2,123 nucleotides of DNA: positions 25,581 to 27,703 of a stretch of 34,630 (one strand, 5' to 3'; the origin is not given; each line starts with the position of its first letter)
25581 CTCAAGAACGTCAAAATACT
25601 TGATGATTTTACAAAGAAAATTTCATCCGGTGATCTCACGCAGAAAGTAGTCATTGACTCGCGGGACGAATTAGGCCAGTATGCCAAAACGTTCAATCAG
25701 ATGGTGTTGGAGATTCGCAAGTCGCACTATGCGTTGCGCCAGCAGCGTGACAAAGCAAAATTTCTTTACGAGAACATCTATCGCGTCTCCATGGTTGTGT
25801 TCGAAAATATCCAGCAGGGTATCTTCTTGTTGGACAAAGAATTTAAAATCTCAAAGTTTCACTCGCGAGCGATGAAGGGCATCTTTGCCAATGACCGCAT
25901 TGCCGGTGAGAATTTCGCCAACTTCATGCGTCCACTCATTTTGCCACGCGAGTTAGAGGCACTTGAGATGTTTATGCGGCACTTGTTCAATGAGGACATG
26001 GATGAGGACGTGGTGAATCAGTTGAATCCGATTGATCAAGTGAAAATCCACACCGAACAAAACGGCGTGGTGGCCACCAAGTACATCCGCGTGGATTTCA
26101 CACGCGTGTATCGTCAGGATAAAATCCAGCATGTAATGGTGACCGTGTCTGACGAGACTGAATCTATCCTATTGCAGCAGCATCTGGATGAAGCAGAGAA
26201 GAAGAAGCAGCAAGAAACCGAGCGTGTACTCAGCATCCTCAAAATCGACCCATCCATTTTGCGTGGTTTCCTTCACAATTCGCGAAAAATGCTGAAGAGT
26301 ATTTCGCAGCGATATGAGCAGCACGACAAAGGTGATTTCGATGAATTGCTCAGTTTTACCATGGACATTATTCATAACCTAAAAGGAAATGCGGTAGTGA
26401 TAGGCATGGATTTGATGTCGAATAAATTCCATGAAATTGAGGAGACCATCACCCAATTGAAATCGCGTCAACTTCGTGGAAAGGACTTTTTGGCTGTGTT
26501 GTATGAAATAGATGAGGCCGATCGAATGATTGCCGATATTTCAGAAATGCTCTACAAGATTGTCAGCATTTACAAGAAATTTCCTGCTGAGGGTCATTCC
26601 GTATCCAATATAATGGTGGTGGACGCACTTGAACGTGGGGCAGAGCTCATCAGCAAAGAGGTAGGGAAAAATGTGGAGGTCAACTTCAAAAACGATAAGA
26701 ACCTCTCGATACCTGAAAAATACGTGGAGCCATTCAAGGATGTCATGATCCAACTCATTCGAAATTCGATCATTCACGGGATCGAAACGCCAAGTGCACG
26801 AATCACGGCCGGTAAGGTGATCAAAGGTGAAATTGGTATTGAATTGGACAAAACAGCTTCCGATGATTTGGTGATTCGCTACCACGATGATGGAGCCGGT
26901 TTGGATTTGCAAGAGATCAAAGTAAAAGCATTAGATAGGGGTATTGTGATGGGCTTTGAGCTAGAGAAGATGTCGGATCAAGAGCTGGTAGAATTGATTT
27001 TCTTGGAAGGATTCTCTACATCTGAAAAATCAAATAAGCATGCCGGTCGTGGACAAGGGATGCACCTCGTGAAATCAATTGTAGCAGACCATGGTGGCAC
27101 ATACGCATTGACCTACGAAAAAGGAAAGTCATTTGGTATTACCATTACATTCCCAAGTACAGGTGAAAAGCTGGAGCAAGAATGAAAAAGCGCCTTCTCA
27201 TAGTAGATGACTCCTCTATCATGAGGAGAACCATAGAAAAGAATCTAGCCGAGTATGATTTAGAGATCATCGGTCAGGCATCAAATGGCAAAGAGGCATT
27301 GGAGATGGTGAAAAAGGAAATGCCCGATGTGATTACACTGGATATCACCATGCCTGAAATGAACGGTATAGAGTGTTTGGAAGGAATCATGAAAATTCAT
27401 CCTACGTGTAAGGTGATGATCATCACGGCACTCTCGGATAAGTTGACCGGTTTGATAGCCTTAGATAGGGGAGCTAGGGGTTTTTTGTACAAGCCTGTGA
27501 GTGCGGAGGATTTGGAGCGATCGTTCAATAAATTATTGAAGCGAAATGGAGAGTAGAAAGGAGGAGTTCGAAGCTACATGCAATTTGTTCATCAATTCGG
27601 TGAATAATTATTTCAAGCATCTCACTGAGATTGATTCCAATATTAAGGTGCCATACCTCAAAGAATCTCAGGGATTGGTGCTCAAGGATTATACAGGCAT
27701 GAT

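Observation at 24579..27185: Receptor-fused CheA-type kinase: NIT sensor - HAMP - PAS-like - Hpt - CheA-class ATPase domain with no P3 dimerisation or P5 CheW-like domain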

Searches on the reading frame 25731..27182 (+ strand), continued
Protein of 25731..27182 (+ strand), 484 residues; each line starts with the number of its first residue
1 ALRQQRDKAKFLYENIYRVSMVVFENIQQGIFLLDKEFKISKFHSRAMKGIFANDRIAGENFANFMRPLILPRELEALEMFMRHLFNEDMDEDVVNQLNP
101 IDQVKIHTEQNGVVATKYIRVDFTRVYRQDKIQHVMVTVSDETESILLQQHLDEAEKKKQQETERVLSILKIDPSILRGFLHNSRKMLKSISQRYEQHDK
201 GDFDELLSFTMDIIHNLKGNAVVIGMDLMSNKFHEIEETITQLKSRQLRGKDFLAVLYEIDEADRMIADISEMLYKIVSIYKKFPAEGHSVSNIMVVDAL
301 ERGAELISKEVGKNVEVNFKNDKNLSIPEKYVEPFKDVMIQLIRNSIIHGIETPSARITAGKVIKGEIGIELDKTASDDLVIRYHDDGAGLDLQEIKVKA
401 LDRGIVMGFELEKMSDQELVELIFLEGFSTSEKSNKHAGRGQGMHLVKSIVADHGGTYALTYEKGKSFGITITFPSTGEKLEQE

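Call 67: find_encoding_contigs(protein=P0349, flank=6000, max_places=1)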
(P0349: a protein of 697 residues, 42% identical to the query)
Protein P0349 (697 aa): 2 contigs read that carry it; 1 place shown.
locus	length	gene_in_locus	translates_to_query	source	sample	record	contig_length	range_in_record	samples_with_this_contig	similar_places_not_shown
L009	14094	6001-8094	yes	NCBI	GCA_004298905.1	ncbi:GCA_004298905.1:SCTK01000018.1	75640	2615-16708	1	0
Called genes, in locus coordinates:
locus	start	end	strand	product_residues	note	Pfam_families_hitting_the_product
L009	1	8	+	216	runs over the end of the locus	PF00990:GGDEF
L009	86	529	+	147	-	-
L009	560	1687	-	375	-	PF00814:TsaD, PF22521:HypF_C_2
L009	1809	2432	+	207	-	PF03861:ANTAR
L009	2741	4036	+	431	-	PF13379:NMT1_2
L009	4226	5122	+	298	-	PF00528:BPD_transp_1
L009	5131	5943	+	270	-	PF13191:AAA_16 (weak), PF00005:ABC_tran, PF13304:AAA_21 (faint)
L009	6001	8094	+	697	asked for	PF13675:PilJ, PF01627:Hpt, PF02518:HATPase_c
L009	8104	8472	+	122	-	PF00072:Response_reg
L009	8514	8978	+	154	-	PF13690:CheX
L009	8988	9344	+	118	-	PF01050:MannoseP_isomer (weak), PF00190:Cupin_1, PF07883:Cupin_2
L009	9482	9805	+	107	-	PF18936:DUF5684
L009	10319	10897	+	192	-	PF00903:Glyoxalase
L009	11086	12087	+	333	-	PF05990:DUF900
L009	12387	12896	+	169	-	-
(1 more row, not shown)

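Call 87: search_protein_families(library=pfam, proteins=[L006:5312-5752:+, L006:396-1037:-], max_evalue=0.01)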
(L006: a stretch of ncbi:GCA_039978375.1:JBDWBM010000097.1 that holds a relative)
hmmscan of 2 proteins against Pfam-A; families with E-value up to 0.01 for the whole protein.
L006:5312-5752:+ (147 aa): 1 family
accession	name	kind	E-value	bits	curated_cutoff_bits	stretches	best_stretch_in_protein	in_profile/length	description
PF09345.15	SiaC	-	1.6e-28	99.2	24.5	1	29-146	1-119/120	SiaC family regulatory phosphoprotein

L006:396-1037:- (213 aa): 0 families

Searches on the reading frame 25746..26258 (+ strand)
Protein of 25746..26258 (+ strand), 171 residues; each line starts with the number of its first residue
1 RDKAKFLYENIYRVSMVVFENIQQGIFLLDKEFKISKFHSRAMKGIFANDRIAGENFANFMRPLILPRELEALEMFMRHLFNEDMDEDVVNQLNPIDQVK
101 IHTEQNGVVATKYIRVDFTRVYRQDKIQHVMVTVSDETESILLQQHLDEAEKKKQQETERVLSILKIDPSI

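Call 77: predict_structure(alignment_id=A6)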
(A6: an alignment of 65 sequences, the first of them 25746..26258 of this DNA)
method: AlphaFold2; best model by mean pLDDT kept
length: 171 residues; sequences in the alignment: 65
mean_pLDDT: 86.5   pTM: 0.74
mean pLDDT of the five models: 86.5, 84.8, 83.2, 81.3, 76.8
residues with pLDDT >= 90: 118; 70-90: 28; 50-70: 21; < 50: 4
segments of 3 or more residues with pLDDT < 50: 3-5
pLDDT, mean of each block of 10 residues (from residue 1): 49 59 88 94 91 94 95 94 91 90 91 95 93 94 93 90 73 53
secondary structure, 60 per line:
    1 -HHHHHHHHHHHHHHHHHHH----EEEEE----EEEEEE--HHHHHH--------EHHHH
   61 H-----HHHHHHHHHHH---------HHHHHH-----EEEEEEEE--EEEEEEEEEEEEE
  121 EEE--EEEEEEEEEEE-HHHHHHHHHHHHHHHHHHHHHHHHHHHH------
elements in order: H2-20 E25-29 E34-39 H42-47 H57-61 H67-77 H87-92 E98-105 E108-123 E126-136 H138-165
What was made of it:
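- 25785..26156 (+): PAS-fold domain (residues 403-526), first part of the conserved HKIII module. AF2 pLDDT 86.5, topology N-cap helix, b-b-a-a-a-a-b-b-b (call 77).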

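Call 80: fold_search(model_id=the predicted structure, library=pdb)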
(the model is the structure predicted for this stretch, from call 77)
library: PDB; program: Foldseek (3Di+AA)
matches with E <= 10: 935; with E <= 0.001: 88
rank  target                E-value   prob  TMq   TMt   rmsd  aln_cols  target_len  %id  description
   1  9a5d_A                3.5e-07  1.00  0.62  0.20   5.0       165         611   14  Integrative model of WALK-YYCH by crosslinking MS and deep learning (released 2024-09-18)
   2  8js5_G                1.4e-06  1.00  0.59  0.43   3.9       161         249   14  Dimeric PAS domains of oxygen sensor FixL with ferric unliganded heme (released 2024-06-26)
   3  8js6_C                3.4e-06  1.00  0.64  0.45   3.2       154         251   13  Dimeric PAS domains of oxygen sensor FixL in complex with cyanide-bound ferric heme (released 2024-06-26)
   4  8js6_E                3.6e-06  1.00  0.63  0.45   3.3       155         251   14  Dimeric PAS domains of oxygen sensor FixL in complex with cyanide-bound ferric heme (released 2024-06-26)
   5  8js5_C                6.2e-06  1.00  0.60  0.43   3.8       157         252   13  Dimeric PAS domains of oxygen sensor FixL with ferric unliganded heme (released 2024-06-26)
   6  9bgv_A                8.4e-06  1.00  0.50  0.13   5.8       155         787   14  DosP R97A straight form (released 2024-11-20)
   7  7yrt_E                1.0e-05  1.00  0.53  0.75   5.7       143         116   14  Crystal structure of PAS like domain of FlrB, the histidine kinase involved in flagellar synthesis of Vibrio cholerae (released 2022-10-05)
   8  1s66_U                1.0e-05  1.00  0.52  0.73   3.2       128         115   16  Crystal structure of heme domain of direct oxygen sensor from E. coli (released 2004-06-22)
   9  9vf7_D                1.3e-05  1.00  0.54  0.65   4.0       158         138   14  Structure of Meiothermus ruber Mrub_1259 LOV domain with N- and C-terminal alpha helices (MrLOVe) (released 2025-06-25)
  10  9bkv_A                1.4e-05  1.00  0.58  0.14   3.5       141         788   14  DosP R97A bent form (released 2024-11-20)
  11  9cdr_A                1.4e-05  1.00  0.54  0.14   7.6       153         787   16  DosP Apo straight form (released 2024-11-20)
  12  3k3c_A                2.2e-05  1.00  0.59  0.66   4.1       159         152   16  The N-terminal PAS domain crystal structure of Rv1364c from Mycobacterium tuberculosis at 1.62 (released 2010-09-29)
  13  9p6i_A                2.8e-05  1.00  0.53  0.50   6.2       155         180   14  Crystal Structure of the Histidine Kinase VC2136 from Vibrio cholerae serotype O1 (released 2025-08-20)
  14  3k3c_C                2.8e-05  1.00  0.60  0.68   4.0       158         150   16  The N-terminal PAS domain crystal structure of Rv1364c from Mycobacterium tuberculosis at 1.62 (released 2010-09-29)
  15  6pps_B                2.8e-05  1.00  0.57  0.40   3.9       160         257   14  A blue light illuminated LOV-PAS construct from the LOV-HK sensory protein from Brucella abortus (construct 15-273) (released 2020-07-15)
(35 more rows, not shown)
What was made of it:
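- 25785..26156 (+): Foldseek to the FixL, DosP, WalK and LOV PAS domains (call 80).
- Checked: Foldseek places it with the FixL, DosP, WalK and LOV PAS domains (prob 1.00, TM up to 0.75) (calls 77, 80).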

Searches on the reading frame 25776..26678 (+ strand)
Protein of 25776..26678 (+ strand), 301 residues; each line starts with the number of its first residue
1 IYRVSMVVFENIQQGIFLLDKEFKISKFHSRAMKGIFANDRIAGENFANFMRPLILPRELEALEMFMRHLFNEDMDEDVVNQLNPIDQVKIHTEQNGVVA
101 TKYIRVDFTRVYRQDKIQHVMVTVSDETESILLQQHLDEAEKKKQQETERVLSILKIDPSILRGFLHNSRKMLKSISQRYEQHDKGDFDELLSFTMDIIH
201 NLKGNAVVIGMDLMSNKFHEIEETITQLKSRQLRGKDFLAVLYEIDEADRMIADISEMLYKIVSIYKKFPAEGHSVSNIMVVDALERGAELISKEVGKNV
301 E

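Call 45: search_solved_structures(query=A5, max_evalue=10, show_alignments=4)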
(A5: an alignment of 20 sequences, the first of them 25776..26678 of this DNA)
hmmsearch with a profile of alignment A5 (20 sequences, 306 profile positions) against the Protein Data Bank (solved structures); distinct sequences matched with E-value up to 10: 18.
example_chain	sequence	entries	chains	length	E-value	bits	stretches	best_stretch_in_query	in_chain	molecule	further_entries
6ff6_A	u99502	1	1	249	1.3e-14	57.6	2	164-255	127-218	BRIC1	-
1tqg_A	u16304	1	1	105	1.1e-10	44.7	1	162-259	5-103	Chemotaxis protein cheA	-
2ld6_A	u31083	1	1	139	1.6e-10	44.1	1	163-259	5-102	Chemotaxis protein CheA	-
1i5n_A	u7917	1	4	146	5.9e-08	35.7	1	164-255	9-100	CHEMOTAXIS PROTEIN CHEA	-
8c5v_C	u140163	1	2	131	7.6e-08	35.4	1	164-255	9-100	Chemotaxis protein CheA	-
9r1o_A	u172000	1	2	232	9.5e-08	35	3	247-302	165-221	sc-apCC-6-DPH-NR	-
2lp4_A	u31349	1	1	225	1.1e-07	34.9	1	164-255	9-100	Chemotaxis protein CheA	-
6s1k_A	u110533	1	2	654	3.5e-07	33.2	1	164-255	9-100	Chemotaxis protein CheA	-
3kyi_A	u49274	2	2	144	2.7e-06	30.2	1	168-259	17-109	Putative histidine protein kinase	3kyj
8qad_A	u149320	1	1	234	1.8e-05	27.5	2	219-302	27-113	sc-apCC-6-LLIA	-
8qaf_A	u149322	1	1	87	0.015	18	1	247-302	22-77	sc-apCC-8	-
2lch_A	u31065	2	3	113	0.017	17.8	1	162-236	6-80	Protein OR38 | computationally designed four-helix bundle protein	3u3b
3htk_A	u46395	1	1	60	0.051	16.2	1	217-261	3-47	Structural maintenance of chromosomes protein 5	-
2llg_A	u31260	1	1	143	0.13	14.9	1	228-299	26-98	Uncharacterized protein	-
8qae_A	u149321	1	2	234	0.25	14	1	216-302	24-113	sc-apCC-6-SLLA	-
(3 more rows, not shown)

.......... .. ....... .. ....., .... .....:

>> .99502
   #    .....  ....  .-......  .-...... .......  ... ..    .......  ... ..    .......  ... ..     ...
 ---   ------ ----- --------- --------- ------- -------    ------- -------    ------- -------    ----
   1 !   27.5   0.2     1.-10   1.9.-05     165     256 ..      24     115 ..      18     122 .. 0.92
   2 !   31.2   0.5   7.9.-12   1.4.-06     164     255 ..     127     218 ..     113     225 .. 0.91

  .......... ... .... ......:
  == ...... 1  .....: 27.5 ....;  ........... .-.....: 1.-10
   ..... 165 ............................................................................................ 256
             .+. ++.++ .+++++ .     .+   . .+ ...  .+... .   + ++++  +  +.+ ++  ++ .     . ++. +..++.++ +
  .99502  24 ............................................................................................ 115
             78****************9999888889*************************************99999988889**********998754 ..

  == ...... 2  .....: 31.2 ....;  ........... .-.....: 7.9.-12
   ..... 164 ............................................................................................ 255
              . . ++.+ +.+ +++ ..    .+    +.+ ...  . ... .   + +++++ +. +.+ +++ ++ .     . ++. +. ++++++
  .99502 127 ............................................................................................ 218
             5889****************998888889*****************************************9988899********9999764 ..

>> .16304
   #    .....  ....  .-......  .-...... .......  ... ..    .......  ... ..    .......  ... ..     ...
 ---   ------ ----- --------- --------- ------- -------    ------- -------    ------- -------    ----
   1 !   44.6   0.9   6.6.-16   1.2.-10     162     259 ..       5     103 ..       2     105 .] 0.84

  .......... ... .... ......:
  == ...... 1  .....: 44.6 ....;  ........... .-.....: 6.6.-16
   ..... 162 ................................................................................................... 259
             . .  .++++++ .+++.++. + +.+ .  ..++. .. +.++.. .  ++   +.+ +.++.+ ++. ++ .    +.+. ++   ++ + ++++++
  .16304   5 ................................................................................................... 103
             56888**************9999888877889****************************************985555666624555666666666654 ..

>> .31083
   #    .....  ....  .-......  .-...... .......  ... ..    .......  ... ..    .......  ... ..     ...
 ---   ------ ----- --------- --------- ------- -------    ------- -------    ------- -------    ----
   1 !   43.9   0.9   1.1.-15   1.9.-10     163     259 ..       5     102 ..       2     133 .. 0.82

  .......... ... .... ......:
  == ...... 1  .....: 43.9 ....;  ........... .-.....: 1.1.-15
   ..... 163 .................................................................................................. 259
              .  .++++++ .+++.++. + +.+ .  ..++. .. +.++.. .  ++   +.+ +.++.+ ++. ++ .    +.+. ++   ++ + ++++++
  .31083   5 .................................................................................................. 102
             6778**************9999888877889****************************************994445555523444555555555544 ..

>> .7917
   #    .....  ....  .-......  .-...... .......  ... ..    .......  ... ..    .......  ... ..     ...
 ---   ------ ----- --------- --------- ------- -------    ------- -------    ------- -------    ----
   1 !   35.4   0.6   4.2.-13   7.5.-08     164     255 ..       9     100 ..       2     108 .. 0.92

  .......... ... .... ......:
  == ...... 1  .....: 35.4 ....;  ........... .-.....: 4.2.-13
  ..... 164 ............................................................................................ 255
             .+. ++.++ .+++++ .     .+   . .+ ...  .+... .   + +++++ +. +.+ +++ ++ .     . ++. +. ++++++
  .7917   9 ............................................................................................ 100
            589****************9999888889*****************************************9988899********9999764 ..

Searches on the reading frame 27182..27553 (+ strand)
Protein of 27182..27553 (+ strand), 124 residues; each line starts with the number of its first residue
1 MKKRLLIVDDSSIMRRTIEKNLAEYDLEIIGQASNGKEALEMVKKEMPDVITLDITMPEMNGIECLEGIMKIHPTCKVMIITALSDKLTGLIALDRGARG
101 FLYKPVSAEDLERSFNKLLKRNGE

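Call 3: search_protein_families(library=pfam, proteins=[window:27182-27553:+], max_evalue=1)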
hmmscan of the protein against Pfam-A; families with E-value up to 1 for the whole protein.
window:27182-27553:+ (124 aa): 1 family
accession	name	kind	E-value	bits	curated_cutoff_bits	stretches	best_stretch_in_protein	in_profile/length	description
PF00072.30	Response_reg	-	1.5e-27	96.4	30.2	1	6-113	2-108/111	Response regulator receiver domain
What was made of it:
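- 27182..27556 (+): Cognate single-domain CheY-like response regulator (124 aa), overlapping the kinase stop codon by 4 nt. Pfam Response_reg 1.5e-27 (call 3).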
